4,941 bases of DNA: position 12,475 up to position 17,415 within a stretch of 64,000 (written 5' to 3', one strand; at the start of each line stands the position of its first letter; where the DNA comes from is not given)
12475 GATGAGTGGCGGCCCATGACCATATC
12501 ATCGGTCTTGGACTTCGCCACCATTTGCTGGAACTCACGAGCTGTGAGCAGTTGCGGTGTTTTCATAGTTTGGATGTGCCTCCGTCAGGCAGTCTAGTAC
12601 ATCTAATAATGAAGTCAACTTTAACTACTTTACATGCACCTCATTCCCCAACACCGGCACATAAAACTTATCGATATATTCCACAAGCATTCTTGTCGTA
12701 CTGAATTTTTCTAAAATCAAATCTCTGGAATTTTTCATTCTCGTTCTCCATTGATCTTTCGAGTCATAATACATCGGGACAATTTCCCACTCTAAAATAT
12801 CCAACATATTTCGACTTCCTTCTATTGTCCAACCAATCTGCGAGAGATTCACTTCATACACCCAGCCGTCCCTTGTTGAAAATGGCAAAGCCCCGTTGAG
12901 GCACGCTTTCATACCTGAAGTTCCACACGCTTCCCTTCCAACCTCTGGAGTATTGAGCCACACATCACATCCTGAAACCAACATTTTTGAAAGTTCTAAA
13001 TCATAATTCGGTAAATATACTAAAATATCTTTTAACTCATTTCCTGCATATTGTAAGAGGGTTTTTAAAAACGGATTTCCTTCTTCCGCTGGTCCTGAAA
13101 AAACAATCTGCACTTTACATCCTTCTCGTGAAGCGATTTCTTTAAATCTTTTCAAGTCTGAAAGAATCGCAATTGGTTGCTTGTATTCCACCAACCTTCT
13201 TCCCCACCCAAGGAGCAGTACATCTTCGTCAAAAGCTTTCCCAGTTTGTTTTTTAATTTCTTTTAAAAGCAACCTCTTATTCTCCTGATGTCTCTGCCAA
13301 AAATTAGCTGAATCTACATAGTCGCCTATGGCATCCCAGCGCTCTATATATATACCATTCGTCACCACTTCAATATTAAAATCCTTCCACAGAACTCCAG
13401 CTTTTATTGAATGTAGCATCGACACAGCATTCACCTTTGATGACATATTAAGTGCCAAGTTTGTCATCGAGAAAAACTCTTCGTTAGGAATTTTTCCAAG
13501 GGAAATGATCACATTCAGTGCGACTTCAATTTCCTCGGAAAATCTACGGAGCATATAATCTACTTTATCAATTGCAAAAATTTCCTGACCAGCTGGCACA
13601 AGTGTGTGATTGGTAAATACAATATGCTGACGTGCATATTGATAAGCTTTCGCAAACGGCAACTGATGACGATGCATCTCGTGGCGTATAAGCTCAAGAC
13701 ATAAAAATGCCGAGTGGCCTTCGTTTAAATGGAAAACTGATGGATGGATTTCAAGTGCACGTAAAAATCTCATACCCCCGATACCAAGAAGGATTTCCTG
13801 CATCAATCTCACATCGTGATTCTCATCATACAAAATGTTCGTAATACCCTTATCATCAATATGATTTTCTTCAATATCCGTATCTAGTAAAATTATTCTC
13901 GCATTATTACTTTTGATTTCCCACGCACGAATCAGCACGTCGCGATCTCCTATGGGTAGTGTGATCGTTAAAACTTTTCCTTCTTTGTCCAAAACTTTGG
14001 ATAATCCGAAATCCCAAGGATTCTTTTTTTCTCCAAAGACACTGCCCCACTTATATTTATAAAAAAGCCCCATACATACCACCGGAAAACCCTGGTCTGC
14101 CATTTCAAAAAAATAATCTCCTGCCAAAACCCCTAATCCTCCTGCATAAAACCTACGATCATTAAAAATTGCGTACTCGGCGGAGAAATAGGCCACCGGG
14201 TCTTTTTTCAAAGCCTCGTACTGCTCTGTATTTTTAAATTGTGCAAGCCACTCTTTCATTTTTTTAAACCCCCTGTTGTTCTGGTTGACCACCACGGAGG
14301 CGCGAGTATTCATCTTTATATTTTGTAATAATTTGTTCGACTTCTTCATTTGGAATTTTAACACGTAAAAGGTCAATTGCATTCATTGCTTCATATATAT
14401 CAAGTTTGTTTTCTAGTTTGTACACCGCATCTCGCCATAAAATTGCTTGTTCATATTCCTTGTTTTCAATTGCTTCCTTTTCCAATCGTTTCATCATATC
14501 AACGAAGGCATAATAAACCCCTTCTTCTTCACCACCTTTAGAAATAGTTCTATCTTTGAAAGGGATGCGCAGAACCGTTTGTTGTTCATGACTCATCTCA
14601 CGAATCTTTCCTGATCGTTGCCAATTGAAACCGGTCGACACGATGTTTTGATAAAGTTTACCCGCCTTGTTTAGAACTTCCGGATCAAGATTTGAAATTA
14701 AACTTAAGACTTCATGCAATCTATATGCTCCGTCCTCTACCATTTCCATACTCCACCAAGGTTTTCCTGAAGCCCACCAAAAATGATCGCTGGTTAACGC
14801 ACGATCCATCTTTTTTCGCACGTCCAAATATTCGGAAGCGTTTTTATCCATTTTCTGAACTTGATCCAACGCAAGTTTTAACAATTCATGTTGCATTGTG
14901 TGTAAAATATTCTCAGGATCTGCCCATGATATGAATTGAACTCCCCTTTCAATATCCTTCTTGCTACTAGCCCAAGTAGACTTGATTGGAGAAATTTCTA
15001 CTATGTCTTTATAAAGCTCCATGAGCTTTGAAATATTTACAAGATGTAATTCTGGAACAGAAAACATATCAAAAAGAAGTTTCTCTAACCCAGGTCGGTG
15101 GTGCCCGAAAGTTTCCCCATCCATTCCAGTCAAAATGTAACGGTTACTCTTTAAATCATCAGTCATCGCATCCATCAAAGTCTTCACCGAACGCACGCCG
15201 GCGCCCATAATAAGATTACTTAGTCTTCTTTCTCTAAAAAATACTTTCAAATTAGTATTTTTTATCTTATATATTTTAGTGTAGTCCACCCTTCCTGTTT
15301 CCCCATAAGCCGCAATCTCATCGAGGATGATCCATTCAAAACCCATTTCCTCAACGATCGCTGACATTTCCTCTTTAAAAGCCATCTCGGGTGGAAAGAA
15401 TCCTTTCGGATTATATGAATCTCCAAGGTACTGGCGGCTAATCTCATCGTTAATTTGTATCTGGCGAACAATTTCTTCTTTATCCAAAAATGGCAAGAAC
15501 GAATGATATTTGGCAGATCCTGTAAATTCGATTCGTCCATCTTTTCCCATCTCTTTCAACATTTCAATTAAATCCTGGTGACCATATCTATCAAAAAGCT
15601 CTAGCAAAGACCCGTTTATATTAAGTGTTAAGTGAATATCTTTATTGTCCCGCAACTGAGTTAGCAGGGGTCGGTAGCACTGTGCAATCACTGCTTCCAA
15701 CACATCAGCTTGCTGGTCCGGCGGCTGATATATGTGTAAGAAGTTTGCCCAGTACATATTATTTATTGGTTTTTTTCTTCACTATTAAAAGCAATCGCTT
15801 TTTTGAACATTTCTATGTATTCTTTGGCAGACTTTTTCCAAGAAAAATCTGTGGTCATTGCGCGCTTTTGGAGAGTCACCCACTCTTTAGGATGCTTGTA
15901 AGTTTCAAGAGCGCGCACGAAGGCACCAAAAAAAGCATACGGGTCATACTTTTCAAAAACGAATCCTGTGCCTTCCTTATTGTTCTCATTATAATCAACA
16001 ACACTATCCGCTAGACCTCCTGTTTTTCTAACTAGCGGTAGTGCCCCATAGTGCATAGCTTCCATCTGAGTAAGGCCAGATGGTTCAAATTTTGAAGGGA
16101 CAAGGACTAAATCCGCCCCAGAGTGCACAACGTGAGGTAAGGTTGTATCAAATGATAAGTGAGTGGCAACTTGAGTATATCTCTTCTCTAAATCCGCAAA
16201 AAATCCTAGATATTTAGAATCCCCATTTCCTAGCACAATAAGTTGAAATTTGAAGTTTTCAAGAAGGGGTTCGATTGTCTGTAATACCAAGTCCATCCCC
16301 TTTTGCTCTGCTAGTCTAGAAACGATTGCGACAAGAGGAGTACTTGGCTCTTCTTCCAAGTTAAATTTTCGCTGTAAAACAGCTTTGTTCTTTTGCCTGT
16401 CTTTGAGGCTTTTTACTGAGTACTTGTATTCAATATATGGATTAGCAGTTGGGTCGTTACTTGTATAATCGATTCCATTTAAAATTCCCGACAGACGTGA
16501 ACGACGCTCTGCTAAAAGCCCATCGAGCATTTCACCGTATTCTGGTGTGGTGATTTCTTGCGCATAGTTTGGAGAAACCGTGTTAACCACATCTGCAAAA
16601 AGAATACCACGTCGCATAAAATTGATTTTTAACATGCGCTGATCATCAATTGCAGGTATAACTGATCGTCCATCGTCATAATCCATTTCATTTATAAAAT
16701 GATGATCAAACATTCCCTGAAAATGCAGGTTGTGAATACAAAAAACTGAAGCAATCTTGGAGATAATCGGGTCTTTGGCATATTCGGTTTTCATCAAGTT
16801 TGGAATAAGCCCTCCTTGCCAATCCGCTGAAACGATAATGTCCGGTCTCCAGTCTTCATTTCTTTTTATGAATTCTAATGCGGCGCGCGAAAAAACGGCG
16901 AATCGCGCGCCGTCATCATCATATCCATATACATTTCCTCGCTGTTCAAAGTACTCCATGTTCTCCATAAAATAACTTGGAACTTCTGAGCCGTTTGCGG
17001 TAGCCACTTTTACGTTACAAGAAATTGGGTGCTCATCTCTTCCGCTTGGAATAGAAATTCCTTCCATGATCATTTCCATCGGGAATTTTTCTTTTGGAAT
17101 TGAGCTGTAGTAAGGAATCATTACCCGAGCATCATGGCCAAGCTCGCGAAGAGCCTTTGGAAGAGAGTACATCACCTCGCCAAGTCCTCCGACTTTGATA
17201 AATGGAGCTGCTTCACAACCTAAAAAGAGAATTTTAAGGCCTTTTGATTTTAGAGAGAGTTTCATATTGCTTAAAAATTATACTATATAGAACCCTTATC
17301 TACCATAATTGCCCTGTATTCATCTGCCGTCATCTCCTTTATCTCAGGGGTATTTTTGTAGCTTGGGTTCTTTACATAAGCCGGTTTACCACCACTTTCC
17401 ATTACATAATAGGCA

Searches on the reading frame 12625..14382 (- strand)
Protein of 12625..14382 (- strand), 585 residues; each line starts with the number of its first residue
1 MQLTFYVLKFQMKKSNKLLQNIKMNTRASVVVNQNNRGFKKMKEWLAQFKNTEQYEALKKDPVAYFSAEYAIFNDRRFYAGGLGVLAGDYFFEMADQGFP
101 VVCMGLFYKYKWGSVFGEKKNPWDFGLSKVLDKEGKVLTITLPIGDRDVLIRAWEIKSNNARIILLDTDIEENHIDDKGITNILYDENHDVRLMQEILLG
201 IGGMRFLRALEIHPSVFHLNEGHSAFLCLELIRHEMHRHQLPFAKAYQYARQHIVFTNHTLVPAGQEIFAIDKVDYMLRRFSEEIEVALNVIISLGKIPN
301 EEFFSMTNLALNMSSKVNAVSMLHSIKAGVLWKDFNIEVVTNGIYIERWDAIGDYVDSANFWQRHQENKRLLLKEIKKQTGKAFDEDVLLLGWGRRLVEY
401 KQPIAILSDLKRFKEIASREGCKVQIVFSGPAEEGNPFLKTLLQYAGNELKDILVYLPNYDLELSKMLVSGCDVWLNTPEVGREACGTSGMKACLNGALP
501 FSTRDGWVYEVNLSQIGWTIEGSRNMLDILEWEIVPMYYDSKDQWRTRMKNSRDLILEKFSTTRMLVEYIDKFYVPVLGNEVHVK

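Call 60: search_protein_families(library=pfam, proteins=[window:12625-14382:-], max_evalue=0.00001)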
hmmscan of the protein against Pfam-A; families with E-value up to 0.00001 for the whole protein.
window:12625-14382:- (585 aa): 1 family
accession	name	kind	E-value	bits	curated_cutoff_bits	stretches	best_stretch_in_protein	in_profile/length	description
PF00343.26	Phosphorylase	-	4.4e-26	91.8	27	2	360-511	418-584/713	Carbohydrate phosphorylase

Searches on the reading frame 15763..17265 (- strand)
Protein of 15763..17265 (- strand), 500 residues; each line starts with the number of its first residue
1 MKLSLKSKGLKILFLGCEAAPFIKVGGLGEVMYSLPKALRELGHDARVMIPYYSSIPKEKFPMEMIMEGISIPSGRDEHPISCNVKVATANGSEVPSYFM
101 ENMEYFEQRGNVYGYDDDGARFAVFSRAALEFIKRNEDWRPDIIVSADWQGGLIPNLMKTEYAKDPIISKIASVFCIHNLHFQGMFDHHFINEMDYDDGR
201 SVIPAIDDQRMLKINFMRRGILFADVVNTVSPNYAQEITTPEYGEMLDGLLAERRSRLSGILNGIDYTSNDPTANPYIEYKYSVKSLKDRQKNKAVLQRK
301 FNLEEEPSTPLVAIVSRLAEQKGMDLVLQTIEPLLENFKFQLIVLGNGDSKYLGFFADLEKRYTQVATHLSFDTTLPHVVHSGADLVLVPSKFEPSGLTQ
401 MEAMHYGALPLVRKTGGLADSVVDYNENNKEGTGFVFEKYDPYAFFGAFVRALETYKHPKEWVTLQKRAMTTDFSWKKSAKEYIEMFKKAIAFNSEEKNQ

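Call 60: search_protein_families(library=pfam, proteins=[window:15763-17265:-], max_evalue=0.00001)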
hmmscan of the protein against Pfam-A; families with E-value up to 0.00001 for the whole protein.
window:15763-17265:- (500 aa): 3 families
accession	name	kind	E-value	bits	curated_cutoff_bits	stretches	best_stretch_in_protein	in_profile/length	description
PF08323.17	Glyco_transf_5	-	9.5e-71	238.7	22.7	1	11-252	1-238/239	Starch synthase catalytic domain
PF00534.26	Glycos_transf_1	-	8.2e-17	61.7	26.4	1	302-463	8-166/172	Glycosyl transferases group 1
PF13692.12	Glyco_trans_1_4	-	5.4e-12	46.6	27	1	310-454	2-141/142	Glycosyl transferases group 1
